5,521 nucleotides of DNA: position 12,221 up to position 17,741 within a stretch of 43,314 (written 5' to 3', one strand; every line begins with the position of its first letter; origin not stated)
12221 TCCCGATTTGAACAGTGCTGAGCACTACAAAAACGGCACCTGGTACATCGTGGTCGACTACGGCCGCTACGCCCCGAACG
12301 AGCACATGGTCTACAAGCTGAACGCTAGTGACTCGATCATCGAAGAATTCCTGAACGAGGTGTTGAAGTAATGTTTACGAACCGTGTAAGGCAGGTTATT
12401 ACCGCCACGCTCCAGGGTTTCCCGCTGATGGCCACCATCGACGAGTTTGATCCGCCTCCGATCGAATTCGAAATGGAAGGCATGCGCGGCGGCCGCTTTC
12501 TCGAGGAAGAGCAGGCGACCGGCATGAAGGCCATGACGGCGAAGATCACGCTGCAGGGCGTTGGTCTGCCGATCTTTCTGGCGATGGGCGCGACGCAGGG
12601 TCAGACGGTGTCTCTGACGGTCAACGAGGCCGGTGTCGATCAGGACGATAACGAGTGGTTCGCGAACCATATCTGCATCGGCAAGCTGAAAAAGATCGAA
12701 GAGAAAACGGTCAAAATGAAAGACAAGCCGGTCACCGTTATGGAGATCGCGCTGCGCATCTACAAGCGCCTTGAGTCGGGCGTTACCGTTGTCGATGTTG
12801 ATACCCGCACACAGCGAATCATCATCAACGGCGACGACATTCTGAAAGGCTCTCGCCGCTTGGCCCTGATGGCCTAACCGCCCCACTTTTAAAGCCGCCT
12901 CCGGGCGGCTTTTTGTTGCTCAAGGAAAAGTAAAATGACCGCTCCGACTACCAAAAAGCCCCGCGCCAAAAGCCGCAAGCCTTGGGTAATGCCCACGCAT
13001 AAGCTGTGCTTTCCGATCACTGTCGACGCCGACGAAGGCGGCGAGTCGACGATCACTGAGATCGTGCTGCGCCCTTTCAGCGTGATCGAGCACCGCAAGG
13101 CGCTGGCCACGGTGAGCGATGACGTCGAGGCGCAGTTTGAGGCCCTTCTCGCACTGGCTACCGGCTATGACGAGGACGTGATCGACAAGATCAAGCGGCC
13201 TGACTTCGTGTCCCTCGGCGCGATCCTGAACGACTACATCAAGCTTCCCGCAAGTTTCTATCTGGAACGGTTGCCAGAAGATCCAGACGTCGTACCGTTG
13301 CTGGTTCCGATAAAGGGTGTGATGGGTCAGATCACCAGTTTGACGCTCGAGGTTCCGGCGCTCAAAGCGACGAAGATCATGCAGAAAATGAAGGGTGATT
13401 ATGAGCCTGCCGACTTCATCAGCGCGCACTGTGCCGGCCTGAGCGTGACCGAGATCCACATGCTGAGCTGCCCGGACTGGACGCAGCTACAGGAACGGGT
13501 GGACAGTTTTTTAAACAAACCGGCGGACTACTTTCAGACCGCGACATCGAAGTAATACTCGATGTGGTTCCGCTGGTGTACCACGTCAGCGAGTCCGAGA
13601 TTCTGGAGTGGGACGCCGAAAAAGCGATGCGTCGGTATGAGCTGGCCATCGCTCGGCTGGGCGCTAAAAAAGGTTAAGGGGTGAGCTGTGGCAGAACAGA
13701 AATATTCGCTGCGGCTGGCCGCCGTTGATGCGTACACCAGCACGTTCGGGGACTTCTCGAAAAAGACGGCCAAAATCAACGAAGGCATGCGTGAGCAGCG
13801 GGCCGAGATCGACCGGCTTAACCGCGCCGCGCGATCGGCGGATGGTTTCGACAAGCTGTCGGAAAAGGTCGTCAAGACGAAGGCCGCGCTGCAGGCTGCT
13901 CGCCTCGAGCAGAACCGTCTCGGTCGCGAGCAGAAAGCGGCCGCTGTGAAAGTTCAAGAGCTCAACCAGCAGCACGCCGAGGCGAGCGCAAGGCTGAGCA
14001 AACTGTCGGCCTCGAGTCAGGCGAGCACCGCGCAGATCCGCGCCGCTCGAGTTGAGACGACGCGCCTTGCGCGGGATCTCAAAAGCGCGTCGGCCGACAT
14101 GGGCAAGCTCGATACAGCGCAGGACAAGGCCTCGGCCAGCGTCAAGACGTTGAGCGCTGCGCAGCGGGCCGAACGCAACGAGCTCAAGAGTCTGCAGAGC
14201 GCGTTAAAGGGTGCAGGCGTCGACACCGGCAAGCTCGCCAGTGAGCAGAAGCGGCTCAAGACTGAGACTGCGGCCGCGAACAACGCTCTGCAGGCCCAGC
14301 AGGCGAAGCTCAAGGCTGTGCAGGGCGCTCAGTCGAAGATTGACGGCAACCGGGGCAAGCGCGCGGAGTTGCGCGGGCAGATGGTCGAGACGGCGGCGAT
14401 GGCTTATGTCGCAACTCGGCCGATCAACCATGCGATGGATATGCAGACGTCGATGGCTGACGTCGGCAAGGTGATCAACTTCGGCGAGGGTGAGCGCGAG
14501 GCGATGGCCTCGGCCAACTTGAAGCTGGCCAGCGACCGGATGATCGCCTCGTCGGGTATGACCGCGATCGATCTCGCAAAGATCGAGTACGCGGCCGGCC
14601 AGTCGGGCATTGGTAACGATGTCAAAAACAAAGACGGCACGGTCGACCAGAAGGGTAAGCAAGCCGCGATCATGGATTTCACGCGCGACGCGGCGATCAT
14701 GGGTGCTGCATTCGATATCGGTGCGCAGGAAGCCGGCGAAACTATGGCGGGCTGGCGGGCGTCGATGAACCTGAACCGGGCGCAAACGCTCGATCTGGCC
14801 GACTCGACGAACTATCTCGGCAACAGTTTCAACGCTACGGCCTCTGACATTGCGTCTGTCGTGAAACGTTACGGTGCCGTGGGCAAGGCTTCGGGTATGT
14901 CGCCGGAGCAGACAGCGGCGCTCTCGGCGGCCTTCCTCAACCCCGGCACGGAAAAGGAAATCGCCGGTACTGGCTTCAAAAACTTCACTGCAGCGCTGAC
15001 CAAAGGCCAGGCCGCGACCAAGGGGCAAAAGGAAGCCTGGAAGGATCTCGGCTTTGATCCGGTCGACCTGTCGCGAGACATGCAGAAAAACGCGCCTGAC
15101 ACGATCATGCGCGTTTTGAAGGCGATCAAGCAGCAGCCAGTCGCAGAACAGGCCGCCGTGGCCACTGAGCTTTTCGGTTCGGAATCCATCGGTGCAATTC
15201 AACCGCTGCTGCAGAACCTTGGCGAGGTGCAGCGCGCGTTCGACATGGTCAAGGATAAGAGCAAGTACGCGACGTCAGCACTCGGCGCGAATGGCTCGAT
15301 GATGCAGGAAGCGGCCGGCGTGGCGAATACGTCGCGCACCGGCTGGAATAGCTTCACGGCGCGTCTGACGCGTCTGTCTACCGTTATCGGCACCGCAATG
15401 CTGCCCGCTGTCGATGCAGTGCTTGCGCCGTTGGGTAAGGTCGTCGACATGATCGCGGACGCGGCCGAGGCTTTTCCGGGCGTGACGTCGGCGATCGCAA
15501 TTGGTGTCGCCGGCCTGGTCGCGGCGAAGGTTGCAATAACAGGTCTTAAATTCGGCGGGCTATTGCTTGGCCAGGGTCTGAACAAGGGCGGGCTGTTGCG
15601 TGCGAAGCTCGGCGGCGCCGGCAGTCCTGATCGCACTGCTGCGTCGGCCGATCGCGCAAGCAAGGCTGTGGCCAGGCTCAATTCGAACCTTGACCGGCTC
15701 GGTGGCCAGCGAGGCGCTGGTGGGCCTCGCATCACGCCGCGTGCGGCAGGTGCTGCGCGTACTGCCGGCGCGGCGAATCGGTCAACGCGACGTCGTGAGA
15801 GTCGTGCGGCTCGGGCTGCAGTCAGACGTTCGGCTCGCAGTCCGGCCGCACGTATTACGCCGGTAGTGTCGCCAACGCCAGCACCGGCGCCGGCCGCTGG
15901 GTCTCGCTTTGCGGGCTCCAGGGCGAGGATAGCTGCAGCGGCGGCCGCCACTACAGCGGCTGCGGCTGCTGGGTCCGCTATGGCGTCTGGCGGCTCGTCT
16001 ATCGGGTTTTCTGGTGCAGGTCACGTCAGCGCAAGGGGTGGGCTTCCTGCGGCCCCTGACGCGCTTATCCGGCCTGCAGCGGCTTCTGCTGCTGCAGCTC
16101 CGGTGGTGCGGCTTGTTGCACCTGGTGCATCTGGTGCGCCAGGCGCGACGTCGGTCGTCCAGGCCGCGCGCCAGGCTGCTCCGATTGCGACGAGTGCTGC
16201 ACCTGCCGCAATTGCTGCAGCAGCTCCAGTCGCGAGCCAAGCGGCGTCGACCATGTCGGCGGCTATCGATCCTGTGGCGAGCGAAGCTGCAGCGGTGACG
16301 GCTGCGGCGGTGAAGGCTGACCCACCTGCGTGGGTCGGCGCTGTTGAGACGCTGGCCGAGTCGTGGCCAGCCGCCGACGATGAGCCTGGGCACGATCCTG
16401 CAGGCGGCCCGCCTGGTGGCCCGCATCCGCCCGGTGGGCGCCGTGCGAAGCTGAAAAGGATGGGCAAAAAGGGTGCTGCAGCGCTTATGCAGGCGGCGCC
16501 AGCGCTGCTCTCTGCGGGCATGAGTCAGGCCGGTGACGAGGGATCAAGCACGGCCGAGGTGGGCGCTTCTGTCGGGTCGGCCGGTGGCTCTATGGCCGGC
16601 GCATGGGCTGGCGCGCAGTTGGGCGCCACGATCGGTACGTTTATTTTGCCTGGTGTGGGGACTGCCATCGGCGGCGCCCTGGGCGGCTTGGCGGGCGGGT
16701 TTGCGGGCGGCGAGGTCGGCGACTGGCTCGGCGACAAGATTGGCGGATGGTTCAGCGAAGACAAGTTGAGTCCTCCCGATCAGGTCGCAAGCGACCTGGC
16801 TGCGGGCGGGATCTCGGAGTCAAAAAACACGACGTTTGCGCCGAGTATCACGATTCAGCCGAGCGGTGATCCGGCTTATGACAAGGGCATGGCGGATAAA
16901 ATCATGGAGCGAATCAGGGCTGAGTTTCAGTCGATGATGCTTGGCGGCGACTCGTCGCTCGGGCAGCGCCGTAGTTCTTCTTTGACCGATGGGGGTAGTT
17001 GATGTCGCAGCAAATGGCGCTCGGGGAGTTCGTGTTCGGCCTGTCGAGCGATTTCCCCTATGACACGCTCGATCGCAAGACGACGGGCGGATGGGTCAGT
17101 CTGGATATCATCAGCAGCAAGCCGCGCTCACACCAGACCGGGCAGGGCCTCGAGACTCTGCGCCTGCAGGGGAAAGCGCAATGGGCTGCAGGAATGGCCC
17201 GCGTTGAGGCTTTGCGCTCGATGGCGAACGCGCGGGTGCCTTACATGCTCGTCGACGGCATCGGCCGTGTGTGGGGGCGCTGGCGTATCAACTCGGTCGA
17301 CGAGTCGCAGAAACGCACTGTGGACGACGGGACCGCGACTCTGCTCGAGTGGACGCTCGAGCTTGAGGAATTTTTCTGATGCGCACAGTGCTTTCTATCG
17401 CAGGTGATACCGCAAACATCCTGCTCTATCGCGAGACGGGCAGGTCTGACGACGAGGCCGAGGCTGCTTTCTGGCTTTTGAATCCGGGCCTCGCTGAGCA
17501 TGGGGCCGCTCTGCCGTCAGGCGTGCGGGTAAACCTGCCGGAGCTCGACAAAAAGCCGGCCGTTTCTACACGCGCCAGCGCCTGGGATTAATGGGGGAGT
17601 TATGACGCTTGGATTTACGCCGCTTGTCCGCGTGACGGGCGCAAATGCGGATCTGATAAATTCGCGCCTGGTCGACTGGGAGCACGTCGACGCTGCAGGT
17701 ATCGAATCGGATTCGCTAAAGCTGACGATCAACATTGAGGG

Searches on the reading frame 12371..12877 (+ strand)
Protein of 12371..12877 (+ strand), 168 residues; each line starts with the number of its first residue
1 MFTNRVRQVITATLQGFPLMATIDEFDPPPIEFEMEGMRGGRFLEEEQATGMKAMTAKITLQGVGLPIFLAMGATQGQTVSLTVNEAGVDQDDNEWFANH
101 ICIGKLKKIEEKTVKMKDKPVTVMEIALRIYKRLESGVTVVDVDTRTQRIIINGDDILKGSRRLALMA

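Call 74: find_encoding_contigs(protein=window:12371-12877:+, flank=10000, max_places=10)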
Protein window:12371-12877:+ (168 aa): no gene with exactly this product is on record in the collection.

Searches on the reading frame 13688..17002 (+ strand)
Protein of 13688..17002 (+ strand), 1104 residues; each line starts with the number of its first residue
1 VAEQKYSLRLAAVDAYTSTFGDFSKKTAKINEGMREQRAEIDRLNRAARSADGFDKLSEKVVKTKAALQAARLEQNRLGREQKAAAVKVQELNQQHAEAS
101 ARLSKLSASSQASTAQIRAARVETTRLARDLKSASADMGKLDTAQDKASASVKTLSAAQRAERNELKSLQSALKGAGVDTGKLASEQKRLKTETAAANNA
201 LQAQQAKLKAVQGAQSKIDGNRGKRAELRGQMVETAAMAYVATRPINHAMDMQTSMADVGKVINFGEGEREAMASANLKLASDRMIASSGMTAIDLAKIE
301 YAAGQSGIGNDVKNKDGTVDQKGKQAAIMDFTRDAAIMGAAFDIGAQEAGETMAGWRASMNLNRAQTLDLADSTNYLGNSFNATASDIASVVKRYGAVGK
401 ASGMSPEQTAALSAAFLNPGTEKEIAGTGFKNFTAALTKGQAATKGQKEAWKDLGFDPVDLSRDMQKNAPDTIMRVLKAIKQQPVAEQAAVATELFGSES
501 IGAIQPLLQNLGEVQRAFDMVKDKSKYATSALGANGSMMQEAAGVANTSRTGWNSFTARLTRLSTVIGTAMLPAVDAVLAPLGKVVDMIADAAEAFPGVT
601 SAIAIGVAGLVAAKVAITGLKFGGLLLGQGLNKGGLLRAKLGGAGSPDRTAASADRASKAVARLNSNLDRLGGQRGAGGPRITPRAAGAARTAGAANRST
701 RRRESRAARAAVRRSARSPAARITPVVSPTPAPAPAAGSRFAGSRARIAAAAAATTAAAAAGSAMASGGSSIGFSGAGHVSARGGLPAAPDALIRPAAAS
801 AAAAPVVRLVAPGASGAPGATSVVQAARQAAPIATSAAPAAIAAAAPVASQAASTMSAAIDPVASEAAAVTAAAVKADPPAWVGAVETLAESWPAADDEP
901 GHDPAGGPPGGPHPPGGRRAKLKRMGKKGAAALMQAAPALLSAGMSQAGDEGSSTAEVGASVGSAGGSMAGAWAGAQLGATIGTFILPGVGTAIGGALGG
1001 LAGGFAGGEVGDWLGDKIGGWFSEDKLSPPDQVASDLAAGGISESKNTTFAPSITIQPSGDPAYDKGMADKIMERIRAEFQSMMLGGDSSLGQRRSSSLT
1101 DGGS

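Call 7: search_protein_families(library=phrogs, proteins=[window:13688-17002:+], max_evalue=0.001)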
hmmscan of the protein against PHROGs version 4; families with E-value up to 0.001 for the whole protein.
window:13688-17002:+ (1104 aa): 18 families
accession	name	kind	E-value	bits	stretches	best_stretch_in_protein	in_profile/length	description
phrog_28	-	tail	5.4e-79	268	1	8-628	114-628/1228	tail length tape measure protein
phrog_794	-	tail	1.2e-35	124.4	2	144-784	14-629/763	tail length tape measure protein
phrog_30543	-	tail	2.1e-32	113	1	251-601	70-400/1167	tail length tape measure protein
phrog_167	-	tail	1.1e-26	93.9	1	19-1045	54-735/1555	tail length tape measure protein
phrog_14441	-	tail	2e-22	81.1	1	188-430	29-239/241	tail length tape measure protein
phrog_14486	-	unknown function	1.3e-21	78.4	1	962-1102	356-485/489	-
phrog_17727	-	tail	1.9e-19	71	1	426-620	16-201/443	tail length tape measure protein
phrog_35707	-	tail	1.4e-14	54.7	1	328-579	146-390/755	tail length tape measure protein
phrog_24596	-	unknown function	5.7e-14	52.3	1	931-1028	681-776/1052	-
phrog_1047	-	tail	1e-13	51.3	1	739-1044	681-933/1251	tail associated lysin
phrog_1293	-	tail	1.7e-12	47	1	80-613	29-523/1424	tail length tape measure protein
phrog_991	-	tail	8.5e-11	41.1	1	103-856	123-710/1966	tail length tape measure protein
phrog_1272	-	tail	1e-09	37.8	1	55-622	45-593/1606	tail length tape measure protein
phrog_11489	-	unknown function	2.1e-09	37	1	956-1038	712-791/1717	-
phrog_1533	-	tail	4.5e-08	32.1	1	40-766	24-669/1688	tail length tape measure protein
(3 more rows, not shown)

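Call 8: search_protein_families(library=pfam, proteins=[window:13688-17002:+], max_evalue=0.001)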
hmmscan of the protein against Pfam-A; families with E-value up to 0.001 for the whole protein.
window:13688-17002:+ (1104 aa): 2 families
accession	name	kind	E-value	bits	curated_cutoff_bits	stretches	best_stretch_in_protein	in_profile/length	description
PF10145.14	PhageMin_Tail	-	6.6e-34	118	33.2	1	285-497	7-201/201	Phage-related minor tail protein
PF13488.11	Gly-zipper_Omp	-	0.00037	20.8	25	1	971-1010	2-42/46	Glycine zipper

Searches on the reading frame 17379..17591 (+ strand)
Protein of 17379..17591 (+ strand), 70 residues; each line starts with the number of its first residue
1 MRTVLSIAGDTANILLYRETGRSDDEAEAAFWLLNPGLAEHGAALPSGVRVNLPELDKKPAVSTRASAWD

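Call 75: find_encoding_contigs(protein=window:17379-17591:+, flank=10000, max_places=10)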
Protein window:17379-17591:+ (70 aa): 23 contigs read that carry it; 5 places shown.
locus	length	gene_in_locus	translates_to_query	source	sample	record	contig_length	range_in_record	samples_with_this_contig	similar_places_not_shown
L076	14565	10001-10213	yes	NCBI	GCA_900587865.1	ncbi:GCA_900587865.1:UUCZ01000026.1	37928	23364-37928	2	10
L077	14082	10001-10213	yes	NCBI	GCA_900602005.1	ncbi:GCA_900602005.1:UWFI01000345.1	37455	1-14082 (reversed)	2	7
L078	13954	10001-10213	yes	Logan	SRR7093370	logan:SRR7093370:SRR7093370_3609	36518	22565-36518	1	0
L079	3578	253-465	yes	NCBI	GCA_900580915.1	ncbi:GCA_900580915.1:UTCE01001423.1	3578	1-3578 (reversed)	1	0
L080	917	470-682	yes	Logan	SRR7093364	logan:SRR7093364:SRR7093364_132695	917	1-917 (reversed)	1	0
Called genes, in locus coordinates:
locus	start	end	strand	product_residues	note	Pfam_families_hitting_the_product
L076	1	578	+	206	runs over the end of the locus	PF09684:Tail_P2_I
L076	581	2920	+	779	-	PF12571:Phage_tail_fib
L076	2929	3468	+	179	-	-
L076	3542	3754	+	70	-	-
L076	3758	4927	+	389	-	-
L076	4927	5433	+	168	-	PF04985:Phage_tube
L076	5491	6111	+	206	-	PF10109:Phage_TAC_7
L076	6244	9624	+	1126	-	PF10145:PhageMin_Tail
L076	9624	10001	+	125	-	PF06995:Phage_P2_GpU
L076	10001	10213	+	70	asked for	PF05489:Phage_tail_X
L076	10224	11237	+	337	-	-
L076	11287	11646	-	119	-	-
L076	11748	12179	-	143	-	-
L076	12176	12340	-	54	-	-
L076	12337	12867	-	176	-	-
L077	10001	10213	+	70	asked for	PF05489:Phage_tail_X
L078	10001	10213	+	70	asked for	PF05489:Phage_tail_X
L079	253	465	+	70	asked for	PF05489:Phage_tail_X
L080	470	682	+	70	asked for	PF05489:Phage_tail_X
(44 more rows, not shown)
